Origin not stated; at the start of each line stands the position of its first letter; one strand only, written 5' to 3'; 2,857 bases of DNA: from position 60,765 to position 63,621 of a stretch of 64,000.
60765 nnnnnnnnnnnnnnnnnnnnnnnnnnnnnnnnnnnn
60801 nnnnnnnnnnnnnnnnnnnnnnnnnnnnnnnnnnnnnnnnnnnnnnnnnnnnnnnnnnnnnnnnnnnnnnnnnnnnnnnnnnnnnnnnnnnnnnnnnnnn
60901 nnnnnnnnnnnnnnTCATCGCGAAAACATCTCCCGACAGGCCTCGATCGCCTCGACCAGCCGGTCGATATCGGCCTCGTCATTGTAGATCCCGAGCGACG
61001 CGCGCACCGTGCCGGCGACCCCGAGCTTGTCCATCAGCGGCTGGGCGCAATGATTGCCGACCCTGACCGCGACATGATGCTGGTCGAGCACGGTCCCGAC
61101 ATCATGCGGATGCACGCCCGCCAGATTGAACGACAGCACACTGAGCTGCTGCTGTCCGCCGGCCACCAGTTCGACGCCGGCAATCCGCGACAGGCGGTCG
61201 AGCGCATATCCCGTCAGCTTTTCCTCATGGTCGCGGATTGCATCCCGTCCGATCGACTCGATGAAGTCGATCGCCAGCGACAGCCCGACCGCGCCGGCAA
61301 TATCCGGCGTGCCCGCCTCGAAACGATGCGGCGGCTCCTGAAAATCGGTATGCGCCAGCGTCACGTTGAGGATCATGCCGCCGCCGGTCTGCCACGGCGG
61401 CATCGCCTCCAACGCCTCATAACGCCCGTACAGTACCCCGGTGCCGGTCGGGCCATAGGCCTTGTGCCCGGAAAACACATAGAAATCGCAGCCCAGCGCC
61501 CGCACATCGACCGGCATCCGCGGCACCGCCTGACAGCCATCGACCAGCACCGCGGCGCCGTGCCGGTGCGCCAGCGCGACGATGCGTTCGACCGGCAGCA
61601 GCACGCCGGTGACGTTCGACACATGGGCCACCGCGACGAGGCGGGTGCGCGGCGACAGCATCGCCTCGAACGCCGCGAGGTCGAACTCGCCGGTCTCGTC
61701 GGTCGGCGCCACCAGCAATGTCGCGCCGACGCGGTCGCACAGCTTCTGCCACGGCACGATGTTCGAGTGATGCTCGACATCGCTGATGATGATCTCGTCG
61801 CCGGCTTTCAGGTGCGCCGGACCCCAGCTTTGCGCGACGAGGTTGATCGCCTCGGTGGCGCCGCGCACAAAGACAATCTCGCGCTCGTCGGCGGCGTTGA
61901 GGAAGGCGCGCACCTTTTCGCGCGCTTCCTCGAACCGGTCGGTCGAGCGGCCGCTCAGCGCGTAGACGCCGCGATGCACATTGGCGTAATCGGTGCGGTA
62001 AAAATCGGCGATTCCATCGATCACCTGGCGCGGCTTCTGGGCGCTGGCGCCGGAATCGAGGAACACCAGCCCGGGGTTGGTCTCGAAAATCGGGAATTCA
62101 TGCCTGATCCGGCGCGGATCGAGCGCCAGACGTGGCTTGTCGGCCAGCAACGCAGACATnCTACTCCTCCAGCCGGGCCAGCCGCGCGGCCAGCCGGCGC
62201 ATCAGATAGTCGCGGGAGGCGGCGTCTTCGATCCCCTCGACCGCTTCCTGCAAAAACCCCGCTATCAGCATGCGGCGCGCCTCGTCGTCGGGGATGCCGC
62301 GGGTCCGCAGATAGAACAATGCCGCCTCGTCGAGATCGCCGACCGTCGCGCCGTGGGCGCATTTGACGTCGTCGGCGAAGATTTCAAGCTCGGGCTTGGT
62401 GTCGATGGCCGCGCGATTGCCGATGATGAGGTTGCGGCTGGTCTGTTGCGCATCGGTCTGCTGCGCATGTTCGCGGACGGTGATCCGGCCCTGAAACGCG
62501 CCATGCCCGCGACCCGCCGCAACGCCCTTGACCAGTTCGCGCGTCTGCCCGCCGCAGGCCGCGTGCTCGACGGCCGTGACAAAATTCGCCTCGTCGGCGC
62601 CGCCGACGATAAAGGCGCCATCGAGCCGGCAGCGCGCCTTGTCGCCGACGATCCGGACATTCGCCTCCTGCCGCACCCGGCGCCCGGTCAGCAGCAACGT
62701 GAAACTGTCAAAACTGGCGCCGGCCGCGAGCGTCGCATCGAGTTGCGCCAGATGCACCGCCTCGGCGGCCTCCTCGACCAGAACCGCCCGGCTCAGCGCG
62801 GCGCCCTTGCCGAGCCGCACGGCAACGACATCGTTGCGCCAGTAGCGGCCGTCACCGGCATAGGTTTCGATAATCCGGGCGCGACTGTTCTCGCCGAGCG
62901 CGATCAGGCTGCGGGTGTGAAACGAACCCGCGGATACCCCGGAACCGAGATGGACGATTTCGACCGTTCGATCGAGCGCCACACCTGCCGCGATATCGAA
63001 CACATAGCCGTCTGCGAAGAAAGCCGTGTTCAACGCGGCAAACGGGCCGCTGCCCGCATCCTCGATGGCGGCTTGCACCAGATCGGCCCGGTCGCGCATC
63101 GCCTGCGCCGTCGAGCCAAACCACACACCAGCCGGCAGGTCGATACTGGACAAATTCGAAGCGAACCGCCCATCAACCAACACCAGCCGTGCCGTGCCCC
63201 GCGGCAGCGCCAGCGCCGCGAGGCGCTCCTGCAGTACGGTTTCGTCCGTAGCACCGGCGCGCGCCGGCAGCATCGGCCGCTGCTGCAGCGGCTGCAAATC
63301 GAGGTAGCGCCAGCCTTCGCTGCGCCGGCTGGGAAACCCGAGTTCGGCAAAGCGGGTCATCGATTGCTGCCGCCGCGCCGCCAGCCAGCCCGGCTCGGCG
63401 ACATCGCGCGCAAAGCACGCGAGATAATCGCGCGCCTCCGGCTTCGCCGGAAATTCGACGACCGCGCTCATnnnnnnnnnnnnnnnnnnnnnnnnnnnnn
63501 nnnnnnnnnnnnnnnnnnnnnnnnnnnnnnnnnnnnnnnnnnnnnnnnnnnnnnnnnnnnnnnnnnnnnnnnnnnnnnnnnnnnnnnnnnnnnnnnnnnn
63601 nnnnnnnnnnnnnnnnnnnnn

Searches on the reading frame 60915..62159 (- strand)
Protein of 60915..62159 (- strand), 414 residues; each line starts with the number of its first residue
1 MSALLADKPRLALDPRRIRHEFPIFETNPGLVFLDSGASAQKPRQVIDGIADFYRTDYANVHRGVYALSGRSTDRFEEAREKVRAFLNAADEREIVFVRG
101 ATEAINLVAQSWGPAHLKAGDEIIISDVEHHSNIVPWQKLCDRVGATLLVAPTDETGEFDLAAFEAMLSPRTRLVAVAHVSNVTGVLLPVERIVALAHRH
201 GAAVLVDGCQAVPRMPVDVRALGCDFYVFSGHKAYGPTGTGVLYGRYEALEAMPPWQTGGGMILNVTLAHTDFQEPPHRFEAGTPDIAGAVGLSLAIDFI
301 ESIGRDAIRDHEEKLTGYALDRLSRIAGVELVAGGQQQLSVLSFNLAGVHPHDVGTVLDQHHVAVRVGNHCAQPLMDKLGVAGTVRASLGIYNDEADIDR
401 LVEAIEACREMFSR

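Call 10: search_protein_families(library=pfam, proteins=[window:60915-62159:-], max_evalue=0.001)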
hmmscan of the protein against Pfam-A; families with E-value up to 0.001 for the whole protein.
window:60915-62159:- (414 aa): 5 families
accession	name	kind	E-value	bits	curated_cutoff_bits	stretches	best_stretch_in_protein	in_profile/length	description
PF00266.25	Aminotran_5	-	4.8e-147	490.2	21.5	1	32-401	1-371/371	Aminotransferase class-V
PF00155.27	Aminotran_1_2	-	3.3e-10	40.1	19.7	1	76-207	44-185/361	Aminotransferase class I and II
PF01041.23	DegT_DnrJ_EryC1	-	6.3e-09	35.9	19.8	1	66-213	19-151/360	DegT/DnrJ/EryC1/StrS aminotransferase family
PF01053.26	Cys_Met_Meta_PP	-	4e-07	29.3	27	1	116-233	87-198/381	Cys/Met metabolism PLP-dependent enzyme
PF01212.27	Beta_elim_lyase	-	7.2e-06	26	27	1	92-251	47-217/288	Beta-eliminating lyase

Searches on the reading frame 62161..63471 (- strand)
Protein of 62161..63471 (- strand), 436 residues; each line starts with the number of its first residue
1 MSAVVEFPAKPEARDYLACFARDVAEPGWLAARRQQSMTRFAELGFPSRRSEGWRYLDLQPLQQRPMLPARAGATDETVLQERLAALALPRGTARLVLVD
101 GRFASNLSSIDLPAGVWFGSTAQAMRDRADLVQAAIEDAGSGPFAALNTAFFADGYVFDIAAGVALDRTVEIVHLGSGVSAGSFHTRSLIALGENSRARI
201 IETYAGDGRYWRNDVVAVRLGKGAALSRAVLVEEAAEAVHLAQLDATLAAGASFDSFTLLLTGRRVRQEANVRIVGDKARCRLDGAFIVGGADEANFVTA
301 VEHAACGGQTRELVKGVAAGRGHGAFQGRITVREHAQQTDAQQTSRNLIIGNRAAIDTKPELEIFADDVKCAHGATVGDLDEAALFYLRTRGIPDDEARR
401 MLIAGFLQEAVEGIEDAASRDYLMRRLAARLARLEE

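Call 10: search_protein_families(library=pfam, proteins=[window:62161-63471:-], max_evalue=0.001)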
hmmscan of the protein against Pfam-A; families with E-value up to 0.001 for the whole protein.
window:62161-63471:- (436 aa): 2 families
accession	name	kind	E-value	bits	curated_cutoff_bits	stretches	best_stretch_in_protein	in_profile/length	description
PF01458.23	SUFBD_core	-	4e-67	226.5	27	1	182-406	8-232/232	SUF system FeS cluster assembly, SufBD core domain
PF19295.5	SufBD_N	-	7.4e-13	48.9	23.5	1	30-172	26-172/172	SufBD protein N-terminal region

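Call 92: find_encoding_contigs(protein=window:62161-63471:-, flank=10000, max_places=2)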
Protein window:62161-63471:- (436 aa): no gene with exactly this product is on record in the collection.
